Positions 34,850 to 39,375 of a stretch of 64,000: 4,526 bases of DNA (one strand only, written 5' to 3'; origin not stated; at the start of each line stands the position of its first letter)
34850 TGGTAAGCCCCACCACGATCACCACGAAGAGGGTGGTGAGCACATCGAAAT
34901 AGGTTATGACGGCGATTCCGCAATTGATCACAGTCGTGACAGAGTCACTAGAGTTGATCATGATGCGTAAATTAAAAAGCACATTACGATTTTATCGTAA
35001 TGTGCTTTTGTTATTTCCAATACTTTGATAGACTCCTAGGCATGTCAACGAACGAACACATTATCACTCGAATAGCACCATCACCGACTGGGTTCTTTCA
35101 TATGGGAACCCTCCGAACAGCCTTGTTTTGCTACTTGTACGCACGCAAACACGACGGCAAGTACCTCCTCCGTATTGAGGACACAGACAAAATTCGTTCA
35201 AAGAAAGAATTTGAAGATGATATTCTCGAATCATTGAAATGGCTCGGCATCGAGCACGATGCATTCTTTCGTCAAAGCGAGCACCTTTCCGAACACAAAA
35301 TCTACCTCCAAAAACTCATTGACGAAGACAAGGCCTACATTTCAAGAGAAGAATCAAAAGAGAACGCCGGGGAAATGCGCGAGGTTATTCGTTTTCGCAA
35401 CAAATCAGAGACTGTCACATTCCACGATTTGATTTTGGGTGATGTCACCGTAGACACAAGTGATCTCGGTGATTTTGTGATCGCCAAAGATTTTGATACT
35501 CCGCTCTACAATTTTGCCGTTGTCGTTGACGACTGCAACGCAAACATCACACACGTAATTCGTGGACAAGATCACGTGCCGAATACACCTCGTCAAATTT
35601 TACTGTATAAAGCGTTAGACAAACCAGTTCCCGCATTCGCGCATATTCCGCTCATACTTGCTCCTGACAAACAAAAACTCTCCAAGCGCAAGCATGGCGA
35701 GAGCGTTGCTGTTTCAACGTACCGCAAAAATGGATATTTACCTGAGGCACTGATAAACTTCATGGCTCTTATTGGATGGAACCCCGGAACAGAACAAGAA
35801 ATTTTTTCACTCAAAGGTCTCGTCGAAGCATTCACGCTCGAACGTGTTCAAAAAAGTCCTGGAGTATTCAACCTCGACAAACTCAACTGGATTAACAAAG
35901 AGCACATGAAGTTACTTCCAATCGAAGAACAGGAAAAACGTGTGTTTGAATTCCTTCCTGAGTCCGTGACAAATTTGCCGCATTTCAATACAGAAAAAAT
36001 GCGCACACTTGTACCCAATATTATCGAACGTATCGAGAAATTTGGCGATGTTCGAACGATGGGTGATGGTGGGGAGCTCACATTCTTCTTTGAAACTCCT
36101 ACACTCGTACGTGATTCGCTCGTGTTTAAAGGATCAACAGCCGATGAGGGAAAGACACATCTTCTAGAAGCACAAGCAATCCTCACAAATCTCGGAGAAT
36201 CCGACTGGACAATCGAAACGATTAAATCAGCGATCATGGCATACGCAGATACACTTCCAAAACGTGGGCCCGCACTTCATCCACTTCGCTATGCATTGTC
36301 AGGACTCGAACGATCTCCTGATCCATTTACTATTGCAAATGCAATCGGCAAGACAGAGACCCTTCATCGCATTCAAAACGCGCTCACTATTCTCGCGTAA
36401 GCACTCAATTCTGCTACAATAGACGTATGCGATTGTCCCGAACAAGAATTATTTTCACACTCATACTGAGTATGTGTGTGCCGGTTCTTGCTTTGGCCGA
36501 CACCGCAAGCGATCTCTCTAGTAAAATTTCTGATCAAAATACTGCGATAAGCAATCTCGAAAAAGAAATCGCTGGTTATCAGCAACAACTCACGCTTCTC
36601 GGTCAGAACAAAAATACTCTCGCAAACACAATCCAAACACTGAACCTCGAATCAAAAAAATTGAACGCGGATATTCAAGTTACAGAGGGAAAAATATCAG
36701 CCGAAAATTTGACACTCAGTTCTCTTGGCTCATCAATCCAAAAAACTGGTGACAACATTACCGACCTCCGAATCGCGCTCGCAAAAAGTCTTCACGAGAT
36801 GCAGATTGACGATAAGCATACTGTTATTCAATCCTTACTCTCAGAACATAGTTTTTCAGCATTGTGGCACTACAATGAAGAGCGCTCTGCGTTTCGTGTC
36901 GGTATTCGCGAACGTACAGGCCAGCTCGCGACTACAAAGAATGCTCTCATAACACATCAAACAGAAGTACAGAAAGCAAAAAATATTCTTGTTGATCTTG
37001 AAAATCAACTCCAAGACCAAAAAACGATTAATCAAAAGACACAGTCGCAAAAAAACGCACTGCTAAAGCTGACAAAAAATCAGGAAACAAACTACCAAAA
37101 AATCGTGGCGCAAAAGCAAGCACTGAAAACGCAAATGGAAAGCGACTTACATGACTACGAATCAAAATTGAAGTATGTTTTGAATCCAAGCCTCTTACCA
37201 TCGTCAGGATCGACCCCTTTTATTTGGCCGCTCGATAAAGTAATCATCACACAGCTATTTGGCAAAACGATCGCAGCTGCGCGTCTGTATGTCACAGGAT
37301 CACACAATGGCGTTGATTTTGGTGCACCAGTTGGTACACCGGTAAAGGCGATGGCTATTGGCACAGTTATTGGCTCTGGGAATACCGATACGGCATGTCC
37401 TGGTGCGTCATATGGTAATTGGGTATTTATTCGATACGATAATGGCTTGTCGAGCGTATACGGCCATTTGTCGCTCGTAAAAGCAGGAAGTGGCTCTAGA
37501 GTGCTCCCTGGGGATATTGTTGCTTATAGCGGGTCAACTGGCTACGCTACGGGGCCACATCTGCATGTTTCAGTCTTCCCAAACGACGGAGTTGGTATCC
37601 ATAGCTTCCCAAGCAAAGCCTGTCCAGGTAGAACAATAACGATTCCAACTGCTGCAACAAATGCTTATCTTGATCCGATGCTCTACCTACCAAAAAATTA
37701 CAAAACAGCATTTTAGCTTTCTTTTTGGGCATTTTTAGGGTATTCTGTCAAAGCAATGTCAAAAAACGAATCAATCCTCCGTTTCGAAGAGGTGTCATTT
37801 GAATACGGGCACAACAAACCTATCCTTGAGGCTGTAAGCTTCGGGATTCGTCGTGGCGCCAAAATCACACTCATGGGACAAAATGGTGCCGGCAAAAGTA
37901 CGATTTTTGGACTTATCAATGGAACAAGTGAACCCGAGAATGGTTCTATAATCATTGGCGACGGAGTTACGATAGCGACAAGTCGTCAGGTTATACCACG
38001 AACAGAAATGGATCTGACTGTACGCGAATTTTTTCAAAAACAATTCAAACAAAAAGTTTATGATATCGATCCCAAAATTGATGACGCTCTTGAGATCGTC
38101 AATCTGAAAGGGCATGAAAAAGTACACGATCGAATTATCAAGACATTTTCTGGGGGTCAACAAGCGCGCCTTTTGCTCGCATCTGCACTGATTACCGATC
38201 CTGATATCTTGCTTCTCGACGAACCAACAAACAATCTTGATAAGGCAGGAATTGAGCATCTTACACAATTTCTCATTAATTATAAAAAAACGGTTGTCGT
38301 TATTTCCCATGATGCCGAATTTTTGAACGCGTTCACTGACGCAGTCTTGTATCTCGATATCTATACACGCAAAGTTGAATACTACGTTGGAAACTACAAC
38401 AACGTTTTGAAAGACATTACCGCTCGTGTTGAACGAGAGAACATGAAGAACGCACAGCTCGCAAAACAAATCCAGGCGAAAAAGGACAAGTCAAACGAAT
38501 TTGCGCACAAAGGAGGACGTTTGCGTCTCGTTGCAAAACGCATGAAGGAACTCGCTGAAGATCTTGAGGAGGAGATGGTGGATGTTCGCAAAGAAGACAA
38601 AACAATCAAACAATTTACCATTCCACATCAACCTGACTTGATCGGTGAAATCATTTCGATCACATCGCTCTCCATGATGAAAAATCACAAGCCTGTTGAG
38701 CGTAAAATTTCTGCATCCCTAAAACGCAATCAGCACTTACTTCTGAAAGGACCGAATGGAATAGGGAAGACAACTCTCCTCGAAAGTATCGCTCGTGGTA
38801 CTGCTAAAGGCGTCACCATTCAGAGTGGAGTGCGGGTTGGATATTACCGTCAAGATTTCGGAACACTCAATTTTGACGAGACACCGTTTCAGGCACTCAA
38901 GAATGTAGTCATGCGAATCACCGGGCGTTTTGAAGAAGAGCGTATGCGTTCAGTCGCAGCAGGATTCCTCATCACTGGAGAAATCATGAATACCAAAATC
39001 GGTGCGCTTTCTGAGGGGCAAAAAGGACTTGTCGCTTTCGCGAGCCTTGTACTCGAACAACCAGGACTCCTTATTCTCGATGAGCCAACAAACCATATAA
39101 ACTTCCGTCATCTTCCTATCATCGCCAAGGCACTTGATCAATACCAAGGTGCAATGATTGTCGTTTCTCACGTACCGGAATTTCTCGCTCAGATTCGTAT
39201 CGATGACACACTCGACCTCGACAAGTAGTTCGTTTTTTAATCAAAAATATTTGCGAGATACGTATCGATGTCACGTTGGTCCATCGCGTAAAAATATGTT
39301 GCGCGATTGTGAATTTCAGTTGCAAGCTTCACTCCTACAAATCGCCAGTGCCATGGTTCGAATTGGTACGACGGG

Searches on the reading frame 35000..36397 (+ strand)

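Call 39: search_protein_families(library=ncbifam, proteins=[window:35000-36397:+], max_evalue=1e-40)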
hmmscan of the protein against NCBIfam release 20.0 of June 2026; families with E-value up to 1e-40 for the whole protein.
window:35000-36397:+ (466 aa): 5 families
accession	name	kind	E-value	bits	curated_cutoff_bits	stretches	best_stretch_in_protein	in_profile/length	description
TIGR00464.1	gltX_bact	equivalog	5.9e-127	424.4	289.95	1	119-461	133-467/470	glutamate--tRNA ligase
TIGR03838.1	queuosine_YadB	equivalog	5.3e-58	196.6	276.7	1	22-242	2-245/272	tRNA glutamyl-Q(34) synthetase GluQRS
NF004314.0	PRK05710.1-3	equivalog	4.5e-57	193.7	256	1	17-266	3-266/297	tRNA glutamyl-Q(34) synthetase GluQRS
NF004315.1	PRK05710.1-4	equivalog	1.1e-52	179.1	250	0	127-252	149-271/274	tRNA glutamyl-Q(34) synthetase GluQRS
NF004313.0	PRK05710.1-2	equivalog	7.1e-45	153.4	380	0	134-238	148-253/299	tRNA glutamyl-Q(34) synthetase GluQRS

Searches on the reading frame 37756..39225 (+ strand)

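Call 39: search_protein_families(library=ncbifam, proteins=[window:37756-39225:+], max_evalue=1e-40)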
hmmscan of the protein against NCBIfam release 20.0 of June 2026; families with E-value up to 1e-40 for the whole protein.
window:37756-39225:+ (490 aa): 16 families
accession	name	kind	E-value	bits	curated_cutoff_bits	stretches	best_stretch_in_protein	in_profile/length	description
NF000355.4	ribo_prot_ABC_F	equivalog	7.4e-94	315.4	380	1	100-481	89-493/499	ribosomal protection-like ABC-F family protein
NF007921.0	PRK10636.1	equivalog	4.4e-75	253.2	917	1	124-477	143-490/638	ABC transporter ATP-binding protein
NF000170.2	ABCF_Vga_all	exception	1.1e-70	238.7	725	1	130-480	78-446/521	Vga family ABC-F type ribosomal protection protein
NF008775.0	PRK11819.1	equivalog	8.1e-67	226.1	599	1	99-480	136-508/556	energy-dependent translational throttle protein EttA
TIGR03719.1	ABC_ABC_ChvD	subfamily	8.3e-67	226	806.75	1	98-480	133-506/552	energy-dependent translational throttle protein EttA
NF011646.0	PRK15064.1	equivalog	2.9e-64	217.4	762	1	104-480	131-501/530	ABC-F family ATPase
NF000169.2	ABCF_Sal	exception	3.3e-64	217.5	725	1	117-480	117-494/542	Sal family ABC-F type ribosomal protection protein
NF050005.1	ABC_ATPase_Uup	equivalog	2.5e-62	211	900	1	98-478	129-501/636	ATP-binding cassette ATPase Uup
NF000171.1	ABCF_producer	exception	2e-58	198.2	800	0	99-244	134-275/541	TlrC/CarA/OleB/SrmB family ABC-F type ribosomal protection protein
NF008358.0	PRK11147.1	equivalog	1.5e-56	192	936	1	98-477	129-500/635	ABC transporter ATP-binding protein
NF000168.2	ABCF_Msr_all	exception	6.8e-54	183.2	680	0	19-199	307-477/487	Msr family ABC-F type ribosomal protection protein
NF043038.1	ABCF_CplR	exception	2.3e-53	181.8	780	0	19-231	297-498/544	ABC-F type ribosomal protection protein CplR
NF000166.1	ABCF_CarA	exception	2.4e-49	167.9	1050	0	100-241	145-282/556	ABC-F type ribosomal protection protein Car(A)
NF000514.1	ABCF_OptrA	exception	7.5e-46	156.7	1450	0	124-480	176-525/655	ABC-F type ribosomal protection protein OptrA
NF000167.2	ABCF_Lsa_all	exception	7.6e-45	153.8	750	0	113-246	100-230/492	Lsa family ABC-F type ribosomal protection protein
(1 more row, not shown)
